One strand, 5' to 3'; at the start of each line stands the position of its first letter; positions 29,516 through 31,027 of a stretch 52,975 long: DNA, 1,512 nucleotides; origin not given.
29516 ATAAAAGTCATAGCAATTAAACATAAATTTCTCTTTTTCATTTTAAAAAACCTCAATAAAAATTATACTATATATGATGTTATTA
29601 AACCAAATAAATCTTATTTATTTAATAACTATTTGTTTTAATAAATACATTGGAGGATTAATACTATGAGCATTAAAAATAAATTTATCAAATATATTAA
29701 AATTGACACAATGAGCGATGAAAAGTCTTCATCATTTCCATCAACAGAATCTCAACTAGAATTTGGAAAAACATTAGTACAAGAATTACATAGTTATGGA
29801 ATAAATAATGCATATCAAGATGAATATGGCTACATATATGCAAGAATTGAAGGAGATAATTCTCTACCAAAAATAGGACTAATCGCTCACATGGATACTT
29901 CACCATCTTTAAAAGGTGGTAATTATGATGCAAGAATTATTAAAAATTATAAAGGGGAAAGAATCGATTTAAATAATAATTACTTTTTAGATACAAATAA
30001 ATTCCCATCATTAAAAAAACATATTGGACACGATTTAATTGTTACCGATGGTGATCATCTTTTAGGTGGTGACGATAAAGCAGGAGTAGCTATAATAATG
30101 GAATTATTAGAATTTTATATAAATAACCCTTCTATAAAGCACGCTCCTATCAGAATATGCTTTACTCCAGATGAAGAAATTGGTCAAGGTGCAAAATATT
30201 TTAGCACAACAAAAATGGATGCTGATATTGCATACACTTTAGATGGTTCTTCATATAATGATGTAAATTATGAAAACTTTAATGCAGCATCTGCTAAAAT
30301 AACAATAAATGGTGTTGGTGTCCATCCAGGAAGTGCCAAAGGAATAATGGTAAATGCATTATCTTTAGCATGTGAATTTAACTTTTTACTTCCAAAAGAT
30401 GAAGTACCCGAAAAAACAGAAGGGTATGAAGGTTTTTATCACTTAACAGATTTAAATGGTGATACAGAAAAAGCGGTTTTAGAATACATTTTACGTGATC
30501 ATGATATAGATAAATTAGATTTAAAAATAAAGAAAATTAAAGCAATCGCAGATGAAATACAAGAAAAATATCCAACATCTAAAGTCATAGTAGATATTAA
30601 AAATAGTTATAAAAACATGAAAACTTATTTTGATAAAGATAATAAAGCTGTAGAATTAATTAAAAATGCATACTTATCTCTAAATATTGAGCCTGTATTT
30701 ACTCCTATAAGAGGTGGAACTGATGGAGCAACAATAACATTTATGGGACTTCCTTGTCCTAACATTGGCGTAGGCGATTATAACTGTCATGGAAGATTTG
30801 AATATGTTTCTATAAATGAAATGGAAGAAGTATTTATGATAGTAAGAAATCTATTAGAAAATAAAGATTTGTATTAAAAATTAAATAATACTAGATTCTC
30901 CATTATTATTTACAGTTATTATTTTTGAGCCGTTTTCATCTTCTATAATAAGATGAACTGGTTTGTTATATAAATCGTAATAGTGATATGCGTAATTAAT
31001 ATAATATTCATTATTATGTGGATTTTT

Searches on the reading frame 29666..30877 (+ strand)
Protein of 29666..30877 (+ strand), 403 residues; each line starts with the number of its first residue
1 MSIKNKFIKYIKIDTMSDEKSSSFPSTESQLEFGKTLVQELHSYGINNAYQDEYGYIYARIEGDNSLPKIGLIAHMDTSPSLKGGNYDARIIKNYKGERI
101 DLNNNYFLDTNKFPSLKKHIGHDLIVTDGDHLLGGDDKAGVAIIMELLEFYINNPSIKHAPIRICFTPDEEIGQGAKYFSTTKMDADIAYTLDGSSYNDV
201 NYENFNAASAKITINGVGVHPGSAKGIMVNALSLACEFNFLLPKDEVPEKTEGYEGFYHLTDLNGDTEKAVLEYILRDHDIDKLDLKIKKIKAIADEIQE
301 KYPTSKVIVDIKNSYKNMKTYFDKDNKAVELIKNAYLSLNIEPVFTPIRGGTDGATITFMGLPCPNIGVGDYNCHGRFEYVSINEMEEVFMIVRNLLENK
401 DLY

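Call 83: search_protein_families(library=pfam, proteins=[window:29666-30877:+], max_evalue=0.0001)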
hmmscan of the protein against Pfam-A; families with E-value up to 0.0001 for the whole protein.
window:29666-30877:+ (403 aa): 3 families
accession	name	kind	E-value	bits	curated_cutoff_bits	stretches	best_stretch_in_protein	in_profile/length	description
PF07687.19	M20_dimer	-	5.6e-14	52.4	21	1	202-302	1-106/107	Peptidase dimerisation domain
PF01546.33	Peptidase_M20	-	5.5e-13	49.7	24.6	1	136-398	35-205/206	Peptidase family M20/M25/M40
PF05343.19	Peptidase_M42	-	1.3e-11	44.6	23.2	1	136-203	134-199/292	M42 glutamyl aminopeptidase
